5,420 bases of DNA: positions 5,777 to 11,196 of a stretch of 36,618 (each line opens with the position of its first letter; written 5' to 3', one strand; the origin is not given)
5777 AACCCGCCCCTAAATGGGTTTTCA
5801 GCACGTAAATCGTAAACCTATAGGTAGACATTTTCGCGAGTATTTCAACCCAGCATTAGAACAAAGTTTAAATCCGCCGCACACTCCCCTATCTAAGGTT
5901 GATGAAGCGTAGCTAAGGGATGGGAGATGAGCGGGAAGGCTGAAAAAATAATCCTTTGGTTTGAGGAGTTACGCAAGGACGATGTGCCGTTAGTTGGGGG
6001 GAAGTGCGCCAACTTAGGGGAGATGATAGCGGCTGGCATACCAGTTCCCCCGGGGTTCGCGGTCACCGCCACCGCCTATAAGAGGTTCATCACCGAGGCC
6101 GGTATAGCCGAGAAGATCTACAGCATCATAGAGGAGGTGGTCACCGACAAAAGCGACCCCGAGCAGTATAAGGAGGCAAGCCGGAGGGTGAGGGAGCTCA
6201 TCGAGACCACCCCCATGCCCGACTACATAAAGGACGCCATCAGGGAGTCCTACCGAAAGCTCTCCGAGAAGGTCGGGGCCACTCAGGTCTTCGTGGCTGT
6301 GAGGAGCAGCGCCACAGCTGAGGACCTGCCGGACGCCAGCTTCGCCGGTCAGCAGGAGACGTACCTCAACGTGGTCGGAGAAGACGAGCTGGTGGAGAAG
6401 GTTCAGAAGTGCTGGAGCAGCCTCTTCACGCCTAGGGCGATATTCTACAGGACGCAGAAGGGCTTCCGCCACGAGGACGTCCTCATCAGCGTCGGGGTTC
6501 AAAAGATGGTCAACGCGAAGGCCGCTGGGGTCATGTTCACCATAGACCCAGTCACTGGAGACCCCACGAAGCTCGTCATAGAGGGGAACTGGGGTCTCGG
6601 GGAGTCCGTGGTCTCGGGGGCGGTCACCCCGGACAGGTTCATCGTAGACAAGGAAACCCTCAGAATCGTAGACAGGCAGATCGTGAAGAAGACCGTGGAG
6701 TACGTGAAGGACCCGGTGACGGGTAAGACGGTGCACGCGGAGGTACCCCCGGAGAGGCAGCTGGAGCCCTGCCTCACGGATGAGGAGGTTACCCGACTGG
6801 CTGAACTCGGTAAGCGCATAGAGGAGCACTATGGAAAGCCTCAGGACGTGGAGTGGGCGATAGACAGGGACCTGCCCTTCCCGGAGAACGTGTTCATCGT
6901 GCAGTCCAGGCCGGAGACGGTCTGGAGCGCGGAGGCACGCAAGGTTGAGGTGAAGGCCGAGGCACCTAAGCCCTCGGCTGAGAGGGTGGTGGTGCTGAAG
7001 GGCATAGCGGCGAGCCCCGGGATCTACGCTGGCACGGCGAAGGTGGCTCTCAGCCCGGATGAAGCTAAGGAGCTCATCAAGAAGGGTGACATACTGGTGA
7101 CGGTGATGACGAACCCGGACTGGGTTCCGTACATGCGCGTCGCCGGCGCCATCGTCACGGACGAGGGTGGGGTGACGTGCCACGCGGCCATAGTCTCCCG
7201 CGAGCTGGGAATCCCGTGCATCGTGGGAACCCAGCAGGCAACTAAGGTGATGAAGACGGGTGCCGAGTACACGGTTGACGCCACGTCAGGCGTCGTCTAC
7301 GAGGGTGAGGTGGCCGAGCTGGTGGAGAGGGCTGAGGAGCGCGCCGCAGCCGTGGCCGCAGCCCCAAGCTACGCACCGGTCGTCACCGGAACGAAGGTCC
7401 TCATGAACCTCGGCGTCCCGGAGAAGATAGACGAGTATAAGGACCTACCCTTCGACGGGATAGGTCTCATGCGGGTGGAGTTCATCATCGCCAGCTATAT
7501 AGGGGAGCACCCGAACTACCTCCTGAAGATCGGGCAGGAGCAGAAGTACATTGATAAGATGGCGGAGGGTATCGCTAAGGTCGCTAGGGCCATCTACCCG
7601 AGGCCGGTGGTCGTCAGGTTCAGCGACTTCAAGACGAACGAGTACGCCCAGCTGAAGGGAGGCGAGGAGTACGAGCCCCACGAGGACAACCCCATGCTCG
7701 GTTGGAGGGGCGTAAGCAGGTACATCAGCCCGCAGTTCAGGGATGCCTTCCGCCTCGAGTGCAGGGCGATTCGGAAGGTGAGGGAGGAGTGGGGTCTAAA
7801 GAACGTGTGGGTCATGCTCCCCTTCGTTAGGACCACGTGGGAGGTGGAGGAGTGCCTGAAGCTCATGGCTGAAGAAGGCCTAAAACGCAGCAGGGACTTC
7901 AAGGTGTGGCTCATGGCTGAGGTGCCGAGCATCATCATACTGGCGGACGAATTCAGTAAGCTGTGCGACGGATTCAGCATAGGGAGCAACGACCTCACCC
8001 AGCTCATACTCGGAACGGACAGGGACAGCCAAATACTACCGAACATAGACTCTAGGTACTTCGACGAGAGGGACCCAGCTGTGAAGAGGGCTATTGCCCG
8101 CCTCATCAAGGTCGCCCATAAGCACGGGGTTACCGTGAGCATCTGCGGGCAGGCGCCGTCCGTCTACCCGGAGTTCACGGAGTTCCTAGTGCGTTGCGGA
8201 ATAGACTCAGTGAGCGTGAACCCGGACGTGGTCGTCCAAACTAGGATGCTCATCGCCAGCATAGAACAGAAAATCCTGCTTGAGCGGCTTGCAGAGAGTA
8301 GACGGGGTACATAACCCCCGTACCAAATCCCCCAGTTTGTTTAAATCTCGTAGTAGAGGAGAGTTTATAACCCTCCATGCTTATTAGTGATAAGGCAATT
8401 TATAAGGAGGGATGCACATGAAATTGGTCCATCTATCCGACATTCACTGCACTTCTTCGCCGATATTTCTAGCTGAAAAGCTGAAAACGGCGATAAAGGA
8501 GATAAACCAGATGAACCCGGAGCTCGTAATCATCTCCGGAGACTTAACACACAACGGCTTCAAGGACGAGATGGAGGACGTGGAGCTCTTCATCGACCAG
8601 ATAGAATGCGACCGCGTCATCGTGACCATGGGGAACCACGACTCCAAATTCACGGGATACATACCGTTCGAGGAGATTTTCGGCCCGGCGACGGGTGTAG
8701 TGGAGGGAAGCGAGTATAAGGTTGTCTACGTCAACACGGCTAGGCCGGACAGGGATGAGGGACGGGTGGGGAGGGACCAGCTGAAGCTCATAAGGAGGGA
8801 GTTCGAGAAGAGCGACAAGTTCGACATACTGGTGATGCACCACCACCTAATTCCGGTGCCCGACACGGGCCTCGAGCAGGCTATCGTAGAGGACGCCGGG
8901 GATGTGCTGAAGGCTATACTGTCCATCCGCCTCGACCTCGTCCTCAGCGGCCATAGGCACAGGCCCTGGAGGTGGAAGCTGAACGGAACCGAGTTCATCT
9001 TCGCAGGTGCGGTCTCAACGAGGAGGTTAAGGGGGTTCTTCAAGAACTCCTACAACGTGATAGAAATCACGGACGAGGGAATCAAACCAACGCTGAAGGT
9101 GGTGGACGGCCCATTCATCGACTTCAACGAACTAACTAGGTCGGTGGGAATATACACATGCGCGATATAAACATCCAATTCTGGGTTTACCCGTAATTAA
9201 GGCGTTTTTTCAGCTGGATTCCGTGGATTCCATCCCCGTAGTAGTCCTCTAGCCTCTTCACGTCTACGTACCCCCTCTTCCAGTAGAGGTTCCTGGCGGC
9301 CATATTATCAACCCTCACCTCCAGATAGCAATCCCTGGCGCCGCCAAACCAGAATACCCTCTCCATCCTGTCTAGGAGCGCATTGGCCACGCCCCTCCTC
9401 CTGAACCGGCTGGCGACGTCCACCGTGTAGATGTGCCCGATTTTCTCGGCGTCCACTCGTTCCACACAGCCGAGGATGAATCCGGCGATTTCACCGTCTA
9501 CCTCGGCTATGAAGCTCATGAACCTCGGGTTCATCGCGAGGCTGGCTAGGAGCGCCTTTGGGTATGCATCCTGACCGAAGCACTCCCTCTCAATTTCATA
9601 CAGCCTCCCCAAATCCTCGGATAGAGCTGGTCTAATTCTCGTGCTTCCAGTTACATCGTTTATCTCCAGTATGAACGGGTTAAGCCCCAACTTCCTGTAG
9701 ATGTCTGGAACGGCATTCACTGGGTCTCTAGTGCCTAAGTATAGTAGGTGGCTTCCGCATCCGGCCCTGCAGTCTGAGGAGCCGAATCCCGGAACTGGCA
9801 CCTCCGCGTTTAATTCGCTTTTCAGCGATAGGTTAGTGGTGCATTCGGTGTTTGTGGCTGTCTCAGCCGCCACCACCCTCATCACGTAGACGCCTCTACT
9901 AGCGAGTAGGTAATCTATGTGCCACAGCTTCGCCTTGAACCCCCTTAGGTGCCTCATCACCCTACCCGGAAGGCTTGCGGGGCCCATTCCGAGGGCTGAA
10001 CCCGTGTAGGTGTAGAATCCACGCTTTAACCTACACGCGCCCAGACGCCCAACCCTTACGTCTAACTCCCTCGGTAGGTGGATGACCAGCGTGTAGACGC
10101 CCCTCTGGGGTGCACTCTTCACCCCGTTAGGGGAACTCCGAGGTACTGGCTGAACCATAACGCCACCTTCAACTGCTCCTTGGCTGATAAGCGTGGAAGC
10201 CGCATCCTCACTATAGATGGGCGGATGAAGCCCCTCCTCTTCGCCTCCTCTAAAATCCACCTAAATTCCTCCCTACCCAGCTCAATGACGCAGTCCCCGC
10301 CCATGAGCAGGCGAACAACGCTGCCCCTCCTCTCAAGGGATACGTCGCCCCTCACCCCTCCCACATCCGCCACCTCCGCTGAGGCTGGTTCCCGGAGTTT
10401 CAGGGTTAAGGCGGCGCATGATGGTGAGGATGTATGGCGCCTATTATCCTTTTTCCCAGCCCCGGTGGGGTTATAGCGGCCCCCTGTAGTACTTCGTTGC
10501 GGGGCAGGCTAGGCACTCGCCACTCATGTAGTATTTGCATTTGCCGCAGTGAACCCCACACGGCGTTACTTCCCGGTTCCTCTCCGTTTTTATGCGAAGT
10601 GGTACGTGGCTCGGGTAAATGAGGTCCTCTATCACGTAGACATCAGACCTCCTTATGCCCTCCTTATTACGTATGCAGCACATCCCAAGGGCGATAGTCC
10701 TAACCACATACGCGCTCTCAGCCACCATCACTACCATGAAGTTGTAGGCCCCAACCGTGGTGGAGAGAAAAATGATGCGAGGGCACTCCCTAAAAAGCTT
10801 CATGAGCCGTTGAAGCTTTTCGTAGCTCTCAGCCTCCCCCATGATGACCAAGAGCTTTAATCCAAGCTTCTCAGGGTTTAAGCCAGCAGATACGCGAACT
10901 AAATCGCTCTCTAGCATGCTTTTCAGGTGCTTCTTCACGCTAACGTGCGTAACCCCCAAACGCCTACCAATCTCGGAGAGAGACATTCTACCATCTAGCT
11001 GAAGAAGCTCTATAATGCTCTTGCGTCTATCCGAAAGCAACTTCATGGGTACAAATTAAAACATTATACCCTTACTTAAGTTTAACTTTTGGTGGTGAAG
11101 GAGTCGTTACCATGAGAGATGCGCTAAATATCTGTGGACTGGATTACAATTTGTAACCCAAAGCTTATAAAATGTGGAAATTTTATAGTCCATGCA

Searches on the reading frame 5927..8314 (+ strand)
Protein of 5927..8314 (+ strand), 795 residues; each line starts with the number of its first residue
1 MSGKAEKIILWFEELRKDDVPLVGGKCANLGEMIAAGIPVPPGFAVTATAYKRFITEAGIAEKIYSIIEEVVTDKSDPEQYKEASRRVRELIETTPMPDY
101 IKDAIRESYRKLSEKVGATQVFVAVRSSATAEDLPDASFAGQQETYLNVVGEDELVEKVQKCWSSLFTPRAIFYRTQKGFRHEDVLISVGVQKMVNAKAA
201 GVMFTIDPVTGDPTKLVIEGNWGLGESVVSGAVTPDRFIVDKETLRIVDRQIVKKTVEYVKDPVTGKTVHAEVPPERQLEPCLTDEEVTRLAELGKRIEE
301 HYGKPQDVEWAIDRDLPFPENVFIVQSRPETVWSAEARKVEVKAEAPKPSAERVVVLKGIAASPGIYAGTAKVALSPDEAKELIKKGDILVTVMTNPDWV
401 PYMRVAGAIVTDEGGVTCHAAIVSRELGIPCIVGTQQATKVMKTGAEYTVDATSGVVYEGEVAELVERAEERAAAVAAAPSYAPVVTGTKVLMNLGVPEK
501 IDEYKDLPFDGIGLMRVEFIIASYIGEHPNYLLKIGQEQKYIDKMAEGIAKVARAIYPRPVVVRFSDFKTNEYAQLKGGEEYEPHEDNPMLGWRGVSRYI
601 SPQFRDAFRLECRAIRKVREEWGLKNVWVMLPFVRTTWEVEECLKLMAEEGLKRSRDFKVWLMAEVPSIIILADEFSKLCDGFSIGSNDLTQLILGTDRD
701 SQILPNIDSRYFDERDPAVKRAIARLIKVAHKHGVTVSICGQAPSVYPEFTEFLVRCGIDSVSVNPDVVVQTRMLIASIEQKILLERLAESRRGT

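Call 9: search_protein_families(library=pfam, proteins=[window:5927-8314:+], max_evalue=0.001)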
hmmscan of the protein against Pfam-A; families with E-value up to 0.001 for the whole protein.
window:5927-8314:+ (795 aa): 3 families
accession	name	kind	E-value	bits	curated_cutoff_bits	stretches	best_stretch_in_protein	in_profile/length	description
PF01326.24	PPDK_N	-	3.7e-125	418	27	1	21-343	2-322/328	Pyruvate phosphate dikinase, AMP/ATP-binding domain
PF02896.24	PEP-utilizers_C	-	1.5e-77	261.1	22.8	1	475-780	6-292/293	PEP-utilising enzyme, PEP-binding domain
PF00391.29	PEP-utilizers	-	4.6e-27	93.9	23.1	1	384-455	1-72/72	PEP-utilising enzyme, mobile domain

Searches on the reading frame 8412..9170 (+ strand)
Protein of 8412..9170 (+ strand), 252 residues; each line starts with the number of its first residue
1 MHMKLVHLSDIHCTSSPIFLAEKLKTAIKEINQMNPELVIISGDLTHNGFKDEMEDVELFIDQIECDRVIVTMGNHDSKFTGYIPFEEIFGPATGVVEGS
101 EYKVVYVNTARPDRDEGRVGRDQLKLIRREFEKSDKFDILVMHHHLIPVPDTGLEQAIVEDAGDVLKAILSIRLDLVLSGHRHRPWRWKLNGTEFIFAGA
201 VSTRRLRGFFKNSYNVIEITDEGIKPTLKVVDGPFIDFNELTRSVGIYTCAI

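Call 9: search_protein_families(library=pfam, proteins=[window:8412-9170:+], max_evalue=0.001)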
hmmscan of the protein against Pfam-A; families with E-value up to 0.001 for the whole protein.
window:8412-9170:+ (252 aa): 2 families
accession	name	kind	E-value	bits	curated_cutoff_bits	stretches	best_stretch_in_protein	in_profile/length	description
PF00149.33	Metallophos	-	3e-16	60.9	21.5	1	3-185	1-191/191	Calcineurin-like phosphoesterase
PF12850.12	Metallophos_2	-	2.3e-11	44.4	27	1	3-219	1-151/154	Calcineurin-like phosphoesterase superfamily domain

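Call 79: search_protein_families(library=ncbifam, proteins=[window:8412-9170:+], max_evalue=0.001)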
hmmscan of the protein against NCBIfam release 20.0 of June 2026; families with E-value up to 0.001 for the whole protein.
window:8412-9170:+ (252 aa): 10 families
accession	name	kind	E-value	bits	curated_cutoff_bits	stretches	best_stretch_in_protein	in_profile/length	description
NF053862.1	DS9_1_antiphage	equivalog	1.8e-20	73.3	420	2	99-194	341-452/486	anti-phage phosphoesterase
NF050112.1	PhdiestSpdARhizob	equivalog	1.9e-10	40.8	400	1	22-195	24-210/264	2', 3'cyclic nucleotide phosphodiesterase SpdA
NF053861.1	DS8_antiphage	equivalog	2.1e-10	39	790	1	7-82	1-89/994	anti-phage protein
NF008359.0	PRK11148.1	equivalog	4.4e-10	39.5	225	1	29-195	47-217/275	3',5'-cyclic-AMP phosphodiesterase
TIGR00040.1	yfcE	subfamily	3e-08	33.9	56.25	1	3-222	1-153/158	YfcE family phosphodiesterase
NF033458.1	lipid_A_LpxG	equivalog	3.6e-07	29.8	350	1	3-78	45-119/321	UDP-2,3-diacylglucosamine diphosphatase LpxG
TIGR00024.1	SbcD_rel_arch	hypoth_equivalog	1.1e-06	28.5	115.2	1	2-81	24-103/224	putative phosphoesterase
NF008460.0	PRK11340.1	equivalog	2.1e-05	24.1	188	1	3-80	50-126/271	phosphodiesterase YaeI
TIGR04123.1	P_estr_lig_assc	hypoth_equivalog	6.5e-05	22.4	150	1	22-78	51-110/207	ligase-associated DNA damage response endonuclease PdeM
NF041753.2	sbcd_Staph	equivalog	0.0003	19.7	480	0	24-79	28-88/375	exonuclease subunit SbcD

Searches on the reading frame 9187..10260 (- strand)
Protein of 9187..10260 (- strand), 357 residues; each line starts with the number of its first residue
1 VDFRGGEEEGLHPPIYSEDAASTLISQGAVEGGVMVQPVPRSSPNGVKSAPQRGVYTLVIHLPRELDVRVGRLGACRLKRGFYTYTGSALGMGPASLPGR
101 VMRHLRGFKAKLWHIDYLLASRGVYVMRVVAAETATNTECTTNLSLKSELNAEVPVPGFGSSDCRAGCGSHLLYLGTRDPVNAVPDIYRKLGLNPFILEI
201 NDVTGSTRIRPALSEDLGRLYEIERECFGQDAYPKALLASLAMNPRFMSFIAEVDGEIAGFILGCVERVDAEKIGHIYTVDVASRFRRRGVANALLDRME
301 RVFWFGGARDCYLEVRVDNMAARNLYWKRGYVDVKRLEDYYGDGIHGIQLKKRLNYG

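Call 9: search_protein_families(library=pfam, proteins=[window:9187-10260:-], max_evalue=0.001)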
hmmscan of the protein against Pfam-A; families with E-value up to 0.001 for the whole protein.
window:9187-10260:- (357 aa): 5 families
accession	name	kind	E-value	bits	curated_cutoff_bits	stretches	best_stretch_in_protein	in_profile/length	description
PF01986.22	DUF123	-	1.7e-21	76.9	25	1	77-174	2-95/95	Domain of unknown function DUF123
PF00583.31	Acetyltransf_1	-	1.7e-16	60.9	20.7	1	219-331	3-116/116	Acetyltransferase (GNAT) family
PF13673.13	Acetyltransf_10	-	2.6e-10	40.8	23.6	1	226-353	11-127/128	Acetyltransferase (GNAT) domain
PF13508.13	Acetyltransf_7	-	1.3e-09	38.8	27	1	250-332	6-83/84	Acetyltransferase (GNAT) domain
PF08445.16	FR47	-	0.00094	19.6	22.1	0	272-332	19-78/86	FR47-like protein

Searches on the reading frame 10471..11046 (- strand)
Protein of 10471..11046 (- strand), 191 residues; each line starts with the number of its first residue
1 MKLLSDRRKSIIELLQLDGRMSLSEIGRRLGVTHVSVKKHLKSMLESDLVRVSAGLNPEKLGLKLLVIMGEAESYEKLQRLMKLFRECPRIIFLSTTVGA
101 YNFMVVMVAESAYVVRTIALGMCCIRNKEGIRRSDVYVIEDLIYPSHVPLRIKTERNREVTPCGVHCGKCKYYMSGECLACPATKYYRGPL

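Call 9: search_protein_families(library=pfam, proteins=[window:10471-11046:-], max_evalue=0.001)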
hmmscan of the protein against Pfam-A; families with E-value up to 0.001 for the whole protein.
window:10471-11046:- (191 aa): 7 families
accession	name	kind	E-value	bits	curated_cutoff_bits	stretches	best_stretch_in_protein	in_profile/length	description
PF13412.12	HTH_24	-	8.7e-07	28.9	21.9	1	5-51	2-48/48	Winged helix-turn-helix DNA-binding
PF13404.12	HTH_AsnC-type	-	1.6e-06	28.3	27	1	10-37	7-34/42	AsnC-type helix-turn-helix domain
PF12840.13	HTH_20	-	4e-06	27.1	27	1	7-52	5-50/51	Helix-turn-helix domain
PF04545.22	Sigma70_r4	-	3.6e-05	23.6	24.1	1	2-43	3-43/50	Sigma-70, region 4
PF08279.18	HTH_11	-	7.8e-05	22.9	25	1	7-52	1-46/55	HTH domain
PF21476.4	PF0610-like_N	-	0.00029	21.4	33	1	7-42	2-36/50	PF0610-like, N-terminal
PF12802.13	MarR_2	-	0.00044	20.8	27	1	11-52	10-52/61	MarR family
